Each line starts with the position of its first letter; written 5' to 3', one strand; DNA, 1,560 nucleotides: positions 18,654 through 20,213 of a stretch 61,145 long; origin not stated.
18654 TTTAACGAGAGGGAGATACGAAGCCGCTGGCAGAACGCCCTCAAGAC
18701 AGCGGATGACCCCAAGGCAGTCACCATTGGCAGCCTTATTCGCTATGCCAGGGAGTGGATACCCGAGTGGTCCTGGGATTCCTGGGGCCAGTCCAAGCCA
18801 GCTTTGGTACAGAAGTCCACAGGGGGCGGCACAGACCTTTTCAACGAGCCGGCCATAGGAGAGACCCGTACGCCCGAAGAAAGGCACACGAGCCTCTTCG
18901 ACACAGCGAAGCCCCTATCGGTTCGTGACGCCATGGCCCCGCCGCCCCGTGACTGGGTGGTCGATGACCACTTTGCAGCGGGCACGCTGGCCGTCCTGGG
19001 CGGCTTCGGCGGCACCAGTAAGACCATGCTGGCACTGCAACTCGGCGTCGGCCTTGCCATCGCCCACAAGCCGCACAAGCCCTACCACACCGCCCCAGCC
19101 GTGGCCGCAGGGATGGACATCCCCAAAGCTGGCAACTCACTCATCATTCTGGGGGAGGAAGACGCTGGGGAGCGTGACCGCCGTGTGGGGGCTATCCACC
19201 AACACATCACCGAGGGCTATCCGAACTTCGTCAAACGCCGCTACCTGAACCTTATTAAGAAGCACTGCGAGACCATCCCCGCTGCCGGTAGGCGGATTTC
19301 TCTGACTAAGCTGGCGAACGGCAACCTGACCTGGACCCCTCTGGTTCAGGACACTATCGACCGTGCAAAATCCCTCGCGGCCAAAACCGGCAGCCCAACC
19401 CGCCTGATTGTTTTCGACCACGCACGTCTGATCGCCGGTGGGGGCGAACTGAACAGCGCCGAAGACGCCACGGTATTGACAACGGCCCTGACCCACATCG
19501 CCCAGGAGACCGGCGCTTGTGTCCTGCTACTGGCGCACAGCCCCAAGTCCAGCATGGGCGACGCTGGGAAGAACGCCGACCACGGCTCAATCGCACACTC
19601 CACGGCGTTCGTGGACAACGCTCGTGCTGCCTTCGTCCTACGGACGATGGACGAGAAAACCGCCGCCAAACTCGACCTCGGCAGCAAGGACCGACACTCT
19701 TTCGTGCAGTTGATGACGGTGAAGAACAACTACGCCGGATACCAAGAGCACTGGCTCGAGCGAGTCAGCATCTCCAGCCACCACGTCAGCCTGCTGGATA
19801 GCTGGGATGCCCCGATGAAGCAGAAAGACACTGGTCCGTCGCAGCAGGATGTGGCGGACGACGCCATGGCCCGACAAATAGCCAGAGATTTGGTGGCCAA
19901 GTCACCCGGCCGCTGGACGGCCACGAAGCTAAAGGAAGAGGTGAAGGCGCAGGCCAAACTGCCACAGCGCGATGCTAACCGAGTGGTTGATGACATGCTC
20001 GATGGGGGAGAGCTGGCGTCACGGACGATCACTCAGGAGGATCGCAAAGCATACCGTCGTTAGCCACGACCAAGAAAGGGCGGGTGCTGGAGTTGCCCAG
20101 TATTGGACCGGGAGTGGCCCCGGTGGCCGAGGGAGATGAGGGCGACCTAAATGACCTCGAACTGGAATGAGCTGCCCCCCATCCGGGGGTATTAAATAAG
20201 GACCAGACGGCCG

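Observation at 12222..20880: Integrase-less, high-GC replicative island with a satellite/PICI-like replication module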

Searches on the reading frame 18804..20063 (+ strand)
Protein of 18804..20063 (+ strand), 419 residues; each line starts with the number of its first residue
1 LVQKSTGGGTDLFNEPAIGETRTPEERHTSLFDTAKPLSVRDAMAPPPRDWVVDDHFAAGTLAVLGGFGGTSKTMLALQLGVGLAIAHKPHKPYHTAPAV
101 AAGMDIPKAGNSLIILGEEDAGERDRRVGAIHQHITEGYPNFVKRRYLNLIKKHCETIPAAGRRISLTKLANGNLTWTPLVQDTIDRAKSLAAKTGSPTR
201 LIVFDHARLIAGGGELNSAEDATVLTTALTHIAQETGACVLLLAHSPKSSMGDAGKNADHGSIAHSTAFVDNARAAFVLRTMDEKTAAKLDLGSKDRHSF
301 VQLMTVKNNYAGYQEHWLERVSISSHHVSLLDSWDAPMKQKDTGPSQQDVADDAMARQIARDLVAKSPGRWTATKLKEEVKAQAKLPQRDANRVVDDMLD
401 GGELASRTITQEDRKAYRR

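Call 9: search_protein_families(library=pfam, max_evalue=0.01, proteins=[window:18804-20063:+])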
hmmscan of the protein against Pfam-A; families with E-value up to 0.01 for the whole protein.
window:18804-20063:+ (419 aa): 1 family
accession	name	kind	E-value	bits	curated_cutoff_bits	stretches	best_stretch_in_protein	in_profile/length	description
PF13481.12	AAA_25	-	1.6e-20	74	27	1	43-250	16-194/195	AAA domain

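Call 15: list_cluster_members(proteins=[window:18804-20063:+, window:22596-23633:-, window:11265-12221:-, window:3373-4932:+, window:29933-31159:-, window:47352-48785:-, window:17751-18422:+, window:40568-41782:+])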
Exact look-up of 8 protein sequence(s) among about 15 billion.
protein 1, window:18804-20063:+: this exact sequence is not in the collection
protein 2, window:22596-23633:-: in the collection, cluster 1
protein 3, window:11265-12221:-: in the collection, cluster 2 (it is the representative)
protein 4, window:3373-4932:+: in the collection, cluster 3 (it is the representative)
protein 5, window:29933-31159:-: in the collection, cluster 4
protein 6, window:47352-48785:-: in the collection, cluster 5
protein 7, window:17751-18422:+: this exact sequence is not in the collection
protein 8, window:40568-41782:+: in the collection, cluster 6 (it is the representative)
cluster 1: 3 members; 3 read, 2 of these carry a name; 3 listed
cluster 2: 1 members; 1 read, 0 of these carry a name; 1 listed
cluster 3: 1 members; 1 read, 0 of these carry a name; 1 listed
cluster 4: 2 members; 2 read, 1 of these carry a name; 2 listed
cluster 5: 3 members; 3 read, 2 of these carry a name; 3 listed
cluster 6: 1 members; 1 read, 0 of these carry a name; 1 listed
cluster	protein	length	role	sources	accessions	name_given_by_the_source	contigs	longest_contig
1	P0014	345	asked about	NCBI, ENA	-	-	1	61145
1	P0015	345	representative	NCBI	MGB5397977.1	MAG: NAD(P)-dependent oxidoreductase [Gammaproteobacteria bacterium]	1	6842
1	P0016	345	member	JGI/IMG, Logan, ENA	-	nucleoside-diphosphate-sugar epimerase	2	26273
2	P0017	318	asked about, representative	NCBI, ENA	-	-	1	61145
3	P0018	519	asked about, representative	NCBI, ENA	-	-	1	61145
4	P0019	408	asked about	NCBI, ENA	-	-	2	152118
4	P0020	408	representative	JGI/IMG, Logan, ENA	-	hypothetical protein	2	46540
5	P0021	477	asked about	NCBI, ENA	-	-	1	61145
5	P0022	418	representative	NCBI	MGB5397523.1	MAG: exodeoxyribonuclease I, partial [Gammaproteobacteria bacterium]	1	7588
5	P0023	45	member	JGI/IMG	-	hypothetical protein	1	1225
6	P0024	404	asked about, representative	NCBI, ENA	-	-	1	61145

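Call 16: find_encoding_contigs(protein=P0016, flank=10000, max_places=6)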
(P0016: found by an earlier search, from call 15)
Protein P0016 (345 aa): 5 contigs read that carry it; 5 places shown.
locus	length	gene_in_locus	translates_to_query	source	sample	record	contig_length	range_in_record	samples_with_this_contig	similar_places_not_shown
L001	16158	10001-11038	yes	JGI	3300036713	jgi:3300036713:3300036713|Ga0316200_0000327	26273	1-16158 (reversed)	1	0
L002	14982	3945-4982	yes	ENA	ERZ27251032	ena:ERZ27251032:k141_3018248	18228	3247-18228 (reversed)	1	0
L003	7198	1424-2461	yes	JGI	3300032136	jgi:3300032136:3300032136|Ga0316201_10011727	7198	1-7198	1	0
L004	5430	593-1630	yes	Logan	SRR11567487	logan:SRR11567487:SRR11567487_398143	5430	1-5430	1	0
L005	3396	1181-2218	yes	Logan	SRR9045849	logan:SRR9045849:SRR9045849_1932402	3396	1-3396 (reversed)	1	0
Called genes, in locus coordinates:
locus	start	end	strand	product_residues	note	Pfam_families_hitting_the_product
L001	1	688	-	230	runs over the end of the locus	PF00702:Hydrolase, PF13419:HAD_2, PF13242:Hydrolase_like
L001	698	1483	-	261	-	PF05036:SPOR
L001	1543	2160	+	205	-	PF00730:HhH-GPD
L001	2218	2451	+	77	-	PF14086:DUF4266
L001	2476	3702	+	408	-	PF12094:DUF3570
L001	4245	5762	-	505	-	-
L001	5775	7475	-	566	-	-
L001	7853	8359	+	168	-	PF13098:Thioredoxin_2, PF00578:AhpC-TSA, PF08534:Redoxin, PF00085:Thioredoxin, PF13905:Thioredoxin_8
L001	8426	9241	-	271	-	PF00459:Inositol_P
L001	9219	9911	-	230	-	PF00106:adh_short, PF13561:adh_short_C2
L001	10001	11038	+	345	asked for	PF01073:3Beta_HSD, PF01370:Epimerase, PF05368:NmrA, PF07993:NAD_binding_4 (faint), PF13460:NAD_binding_10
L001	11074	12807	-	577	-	PF00072:Response_reg, PF00990:GGDEF, PF00563:EAL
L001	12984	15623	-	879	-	PF17900:Peptidase_M1_N, PF01433:Peptidase_M1, PF11940:DUF3458, PF17432:DUF3458_C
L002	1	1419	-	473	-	?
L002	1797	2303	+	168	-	PF13098:Thioredoxin_2, PF00578:AhpC-TSA, PF08534:Redoxin, PF00085:Thioredoxin, PF13905:Thioredoxin_8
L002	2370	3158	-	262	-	PF00459:Inositol_P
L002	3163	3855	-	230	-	PF00106:adh_short, PF13561:adh_short_C2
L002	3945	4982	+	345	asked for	PF01073:3Beta_HSD, PF01370:Epimerase, PF05368:NmrA, PF07993:NAD_binding_4 (faint), PF13460:NAD_binding_10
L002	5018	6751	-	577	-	PF00072:Response_reg, PF00990:GGDEF, PF00563:EAL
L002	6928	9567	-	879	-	PF17900:Peptidase_M1_N, PF01433:Peptidase_M1, PF11940:DUF3458, PF17432:DUF3458_C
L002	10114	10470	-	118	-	PF13411:MerR_1, PF00376:MerR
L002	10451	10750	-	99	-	PF00216:Bac_DNA_binding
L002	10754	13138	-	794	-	PF01588:tRNA_bind, PF03483:B3_4, PF03484:B5, PF17759:tRNA_synthFbeta, PF03147:FDX-ACB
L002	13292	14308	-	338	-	PF02912:Phe_tRNA-synt_N, PF01409:tRNA-synt_2d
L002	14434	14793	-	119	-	PF00453:Ribosomal_L20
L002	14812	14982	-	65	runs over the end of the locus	PF01632:Ribosomal_L35p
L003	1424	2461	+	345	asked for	PF01073:3Beta_HSD, PF01370:Epimerase, PF05368:NmrA, PF07993:NAD_binding_4 (faint), PF13460:NAD_binding_10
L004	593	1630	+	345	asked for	PF01073:3Beta_HSD, PF01370:Epimerase, PF05368:NmrA, PF07993:NAD_binding_4 (faint), PF13460:NAD_binding_10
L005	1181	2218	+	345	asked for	PF01073:3Beta_HSD, PF01370:Epimerase, PF05368:NmrA, PF07993:NAD_binding_4 (faint), PF13460:NAD_binding_10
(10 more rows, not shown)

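Call 17: find_encoding_contigs(protein=P0015, flank=10000, max_places=6)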
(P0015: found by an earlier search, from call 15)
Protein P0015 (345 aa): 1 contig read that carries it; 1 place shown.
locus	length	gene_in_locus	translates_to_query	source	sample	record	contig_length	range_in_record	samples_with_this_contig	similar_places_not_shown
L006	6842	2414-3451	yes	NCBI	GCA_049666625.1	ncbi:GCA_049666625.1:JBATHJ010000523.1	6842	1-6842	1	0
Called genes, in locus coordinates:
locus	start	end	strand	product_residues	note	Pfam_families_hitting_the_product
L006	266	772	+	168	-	PF00578:AhpC-TSA, PF08534:Redoxin, PF00085:Thioredoxin (weak), PF13098:Thioredoxin_2, PF13905:Thioredoxin_8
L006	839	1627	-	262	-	PF00459:Inositol_P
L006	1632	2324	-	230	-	PF00106:adh_short, PF08659:KR (weak), PF13561:adh_short_C2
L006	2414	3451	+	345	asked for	PF01073:3Beta_HSD, PF01370:Epimerase, PF02719:Polysacc_synt_2 (weak), PF05368:NmrA, PF07993:NAD_binding_4 (faint), PF13460:NAD_binding_10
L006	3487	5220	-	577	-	PF00072:Response_reg, PF00990:GGDEF, PF00563:EAL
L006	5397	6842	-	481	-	PF11940:DUF3458, PF17432:DUF3458_C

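Call 30: find_encoding_contigs(protein=P0019, flank=10000, max_places=6)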
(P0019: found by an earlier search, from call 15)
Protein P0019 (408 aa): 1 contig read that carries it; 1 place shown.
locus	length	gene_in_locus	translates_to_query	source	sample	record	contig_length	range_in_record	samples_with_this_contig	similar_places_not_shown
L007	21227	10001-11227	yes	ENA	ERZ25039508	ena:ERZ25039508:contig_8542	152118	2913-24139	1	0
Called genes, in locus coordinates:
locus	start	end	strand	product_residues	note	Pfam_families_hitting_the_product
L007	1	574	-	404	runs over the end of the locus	PF00155:Aminotran_1_2, PF01041:DegT_DnrJ_EryC1 (weak)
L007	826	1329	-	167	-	-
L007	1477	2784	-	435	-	PF02127:Peptidase_M18, PF05343:Peptidase_M42 (faint)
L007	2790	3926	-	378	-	PF01513:NAD_kinase, PF00781:DAGK_cat, PF20143:NAD_kinase_C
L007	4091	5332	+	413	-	PF04551:GcpE, PF26540:GcpE_C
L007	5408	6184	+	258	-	PF13852:DUF4197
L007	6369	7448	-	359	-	PF00793:DAHP_synth_1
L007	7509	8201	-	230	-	PF00702:Hydrolase, PF13419:HAD_2, PF13242:Hydrolase_like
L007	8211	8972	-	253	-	PF05036:SPOR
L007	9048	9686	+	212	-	PF00730:HhH-GPD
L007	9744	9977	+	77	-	PF14086:DUF4266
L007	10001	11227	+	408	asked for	PF12094:DUF3570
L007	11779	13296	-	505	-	-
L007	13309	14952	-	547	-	-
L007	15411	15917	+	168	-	PF13098:Thioredoxin_2, PF00578:AhpC-TSA, PF08534:Redoxin, PF00085:Thioredoxin (weak), PF13905:Thioredoxin_8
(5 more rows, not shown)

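Call 37: find_related_loci(query=L002:6928-9567:-, collection=genome_contigs, flank=10000)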
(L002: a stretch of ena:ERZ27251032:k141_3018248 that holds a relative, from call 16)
Query L002:6928-9567:- (879 aa) in genome_contigs; peptide patterns used: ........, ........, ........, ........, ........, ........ (x = any residue, [..] = any of these).
600 stretches matched a pattern (row limit reached: there are more); 600 encode a relative of the query (tblastn E <= 1e-3); the best 80 are kept; 80 distinct loci.
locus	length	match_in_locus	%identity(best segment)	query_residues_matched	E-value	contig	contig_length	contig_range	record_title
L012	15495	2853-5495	58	1-877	0e+0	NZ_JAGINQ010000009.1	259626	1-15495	Azospirillum soli strain CC-LY788 Ga0451091_09, whole genome shotgun sequence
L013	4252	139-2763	54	4-877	0e+0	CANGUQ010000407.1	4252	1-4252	MAG: Betaproteobacteria bacterium isolate RE-15aug16-108 genome assembly, contig: RE-15aug16-C46656, whole genome shotgu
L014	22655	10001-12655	55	1-878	0e+0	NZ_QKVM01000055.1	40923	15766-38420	Pseudomonas sichuanensis strain WCHPs060039 55, whole genome shotgun sequence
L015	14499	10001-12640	54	1-877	0e+0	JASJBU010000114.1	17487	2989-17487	MAG: Gammaproteobacteria bacterium isolate MO_103.B15 MO_103.c_1243, whole genome shotgun sequence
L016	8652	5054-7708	55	1-878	0e+0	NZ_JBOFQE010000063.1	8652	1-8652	MAG: Pseudomonas sp. isolate WFFMC_MAG_218 k139_366166_flag=0_multi=120.7089_len=8652, whole genome shotgun sequence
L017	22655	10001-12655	55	1-878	0e+0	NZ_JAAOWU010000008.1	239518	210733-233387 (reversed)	Pseudomonas sivasensis strain P7 P7_2_c8, whole genome shotgun sequence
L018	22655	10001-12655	55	1-878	0e+0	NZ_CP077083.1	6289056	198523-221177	Pseudomonas salmasensis strain SWRI126 chromosome, complete genome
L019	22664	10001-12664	54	1-879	0e+0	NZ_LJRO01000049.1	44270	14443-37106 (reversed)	Pseudomonas tremae strain ICMP 9151 PtrICMP9151_Contig_66, whole genome shotgun sequence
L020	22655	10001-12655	54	1-878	0e+0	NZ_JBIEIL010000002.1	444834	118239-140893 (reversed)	Pseudomonas retamae strain RB5 Scaffold1_2, whole genome shotgun sequence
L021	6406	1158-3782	55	1-877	0e+0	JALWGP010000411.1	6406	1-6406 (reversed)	MAG: Sedimenticola sp. isolate T11_metabat2_scaf2bin.180 T11_NODE_8703_length_6406_cov_1.348463, whole genome shotgun se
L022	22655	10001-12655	54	1-878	0e+0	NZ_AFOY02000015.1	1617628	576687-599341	Pseudomonas fluorescens HK44 Contig15, whole genome shotgun sequence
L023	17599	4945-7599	54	1-878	0e+0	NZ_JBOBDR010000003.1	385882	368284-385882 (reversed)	Pseudomonas sp. WC2 WC2_Genome_contig_3, whole genome shotgun sequence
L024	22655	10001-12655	54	1-878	0e+0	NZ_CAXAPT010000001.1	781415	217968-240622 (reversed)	Pseudomonas sp. EA_5y_Pfl2_R50 isolate PseudoSSchier:R50 EA_5y_Pfl2_R50_NODE_1_length_781415_cov_8.526374, whole genome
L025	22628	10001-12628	53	1-878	0e+0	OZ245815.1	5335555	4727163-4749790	MAG: Alphaproteobacteria bacterium isolate 7f0d7cf2-30dd-46ca-8880-9cb867015a81 genome assembly, chromosome: 1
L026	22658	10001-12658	54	1-878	0e+0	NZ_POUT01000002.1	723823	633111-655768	Stutzerimonas stutzeri strain 24a75 NODE_2_length_723823_cov_17.0345, whole genome shotgun sequence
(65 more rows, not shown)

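Call 38: find_encoding_contigs(protein=P0017, flank=10000, max_places=4)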
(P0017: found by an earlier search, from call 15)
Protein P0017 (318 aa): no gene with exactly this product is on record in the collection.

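Call 40: find_encoding_contigs(protein=P0026, flank=10000, max_places=4)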
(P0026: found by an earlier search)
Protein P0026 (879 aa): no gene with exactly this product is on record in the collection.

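Call 50: find_related_loci(query=window:18804-20063:+, collection=viral_contigs, flank=10000)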
Query window:18804-20063:+ (419 aa) in viral_contigs; peptide patterns used: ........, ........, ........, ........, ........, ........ (x = any residue, [..] = any of these).
6 stretches matched a pattern, but none encodes a relative of the query by tblastn (E <= 1e-3).
